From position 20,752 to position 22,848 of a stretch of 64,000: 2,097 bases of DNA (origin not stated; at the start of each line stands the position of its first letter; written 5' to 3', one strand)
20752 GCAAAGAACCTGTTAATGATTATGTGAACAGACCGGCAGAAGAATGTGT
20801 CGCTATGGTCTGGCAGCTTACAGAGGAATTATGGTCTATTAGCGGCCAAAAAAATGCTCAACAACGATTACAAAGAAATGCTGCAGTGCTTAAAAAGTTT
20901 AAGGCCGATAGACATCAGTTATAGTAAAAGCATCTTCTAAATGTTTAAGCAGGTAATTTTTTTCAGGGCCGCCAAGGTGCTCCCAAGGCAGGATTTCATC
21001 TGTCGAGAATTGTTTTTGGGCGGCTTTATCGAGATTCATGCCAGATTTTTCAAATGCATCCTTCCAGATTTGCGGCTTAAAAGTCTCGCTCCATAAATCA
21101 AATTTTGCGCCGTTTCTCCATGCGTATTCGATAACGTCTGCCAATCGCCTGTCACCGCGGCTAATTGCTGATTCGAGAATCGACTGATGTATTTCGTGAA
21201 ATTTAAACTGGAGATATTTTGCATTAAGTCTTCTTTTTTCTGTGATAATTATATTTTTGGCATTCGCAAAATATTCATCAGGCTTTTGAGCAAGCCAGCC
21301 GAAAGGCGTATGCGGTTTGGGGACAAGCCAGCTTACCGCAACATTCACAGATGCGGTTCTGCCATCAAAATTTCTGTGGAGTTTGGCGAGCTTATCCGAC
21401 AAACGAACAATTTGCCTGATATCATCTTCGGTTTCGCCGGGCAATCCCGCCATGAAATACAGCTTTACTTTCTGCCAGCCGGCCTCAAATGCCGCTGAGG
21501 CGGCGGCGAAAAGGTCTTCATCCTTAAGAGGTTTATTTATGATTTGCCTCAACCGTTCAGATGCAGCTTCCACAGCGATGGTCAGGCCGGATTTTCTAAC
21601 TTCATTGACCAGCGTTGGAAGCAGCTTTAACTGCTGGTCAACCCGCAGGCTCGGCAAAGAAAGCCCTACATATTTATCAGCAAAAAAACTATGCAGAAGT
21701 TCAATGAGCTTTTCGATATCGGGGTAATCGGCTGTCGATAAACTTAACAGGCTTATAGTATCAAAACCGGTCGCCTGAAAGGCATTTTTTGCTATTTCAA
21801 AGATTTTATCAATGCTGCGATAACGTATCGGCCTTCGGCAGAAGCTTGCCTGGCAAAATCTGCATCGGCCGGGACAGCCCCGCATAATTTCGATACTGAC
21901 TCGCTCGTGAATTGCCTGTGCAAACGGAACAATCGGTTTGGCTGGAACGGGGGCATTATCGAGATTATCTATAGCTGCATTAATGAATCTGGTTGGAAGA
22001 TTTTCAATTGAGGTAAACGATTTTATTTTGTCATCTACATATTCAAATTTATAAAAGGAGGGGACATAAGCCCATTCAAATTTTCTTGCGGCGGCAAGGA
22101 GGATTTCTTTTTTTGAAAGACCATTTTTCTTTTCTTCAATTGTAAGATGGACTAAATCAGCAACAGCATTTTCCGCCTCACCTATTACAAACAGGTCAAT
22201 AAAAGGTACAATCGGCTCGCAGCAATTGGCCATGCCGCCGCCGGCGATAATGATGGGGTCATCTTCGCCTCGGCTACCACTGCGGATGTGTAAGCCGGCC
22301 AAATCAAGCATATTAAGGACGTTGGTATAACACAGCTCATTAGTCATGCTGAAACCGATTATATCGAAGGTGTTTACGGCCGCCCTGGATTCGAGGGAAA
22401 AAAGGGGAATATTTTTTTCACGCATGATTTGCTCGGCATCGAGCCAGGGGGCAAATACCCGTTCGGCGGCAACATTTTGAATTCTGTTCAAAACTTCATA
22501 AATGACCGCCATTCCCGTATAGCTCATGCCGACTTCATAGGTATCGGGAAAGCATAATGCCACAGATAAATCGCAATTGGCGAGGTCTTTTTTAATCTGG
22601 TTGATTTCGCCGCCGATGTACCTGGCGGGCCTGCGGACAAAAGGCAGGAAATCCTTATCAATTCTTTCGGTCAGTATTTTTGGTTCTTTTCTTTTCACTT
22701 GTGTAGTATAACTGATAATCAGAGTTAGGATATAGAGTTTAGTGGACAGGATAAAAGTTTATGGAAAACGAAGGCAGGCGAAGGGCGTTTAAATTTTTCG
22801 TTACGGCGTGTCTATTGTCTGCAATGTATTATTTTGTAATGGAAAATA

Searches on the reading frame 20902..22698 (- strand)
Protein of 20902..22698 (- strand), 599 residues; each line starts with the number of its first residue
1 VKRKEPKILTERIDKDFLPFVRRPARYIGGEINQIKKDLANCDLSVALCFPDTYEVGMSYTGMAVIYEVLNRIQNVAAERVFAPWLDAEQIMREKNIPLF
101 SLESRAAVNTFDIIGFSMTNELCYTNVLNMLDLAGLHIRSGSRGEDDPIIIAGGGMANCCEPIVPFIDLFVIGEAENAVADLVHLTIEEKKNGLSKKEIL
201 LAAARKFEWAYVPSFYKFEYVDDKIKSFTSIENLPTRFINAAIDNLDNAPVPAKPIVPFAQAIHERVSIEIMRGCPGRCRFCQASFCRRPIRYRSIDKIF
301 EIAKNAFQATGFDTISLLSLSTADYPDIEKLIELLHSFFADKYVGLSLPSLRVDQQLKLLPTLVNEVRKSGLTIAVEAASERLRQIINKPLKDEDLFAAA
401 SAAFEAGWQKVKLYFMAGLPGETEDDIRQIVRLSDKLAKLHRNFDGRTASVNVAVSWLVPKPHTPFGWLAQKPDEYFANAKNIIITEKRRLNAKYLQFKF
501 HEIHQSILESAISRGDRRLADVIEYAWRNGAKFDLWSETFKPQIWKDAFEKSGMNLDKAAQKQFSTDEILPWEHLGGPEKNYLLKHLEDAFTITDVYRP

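Call 86: search_protein_families(library=pfam, proteins=[window:20902-22698:-], max_evalue=0.00001)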
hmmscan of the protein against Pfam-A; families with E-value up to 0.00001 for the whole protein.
window:20902-22698:- (599 aa): 2 families
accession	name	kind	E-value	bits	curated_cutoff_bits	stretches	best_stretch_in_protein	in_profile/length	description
PF19864.5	Radical_SAM_N2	-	5.5e-53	178.9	29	1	62-213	1-151/151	Radical SAM proteins, N-terminal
PF04055.27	Radical_SAM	-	5.2e-23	82.5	29.5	1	269-433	1-165/166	Radical SAM superfamily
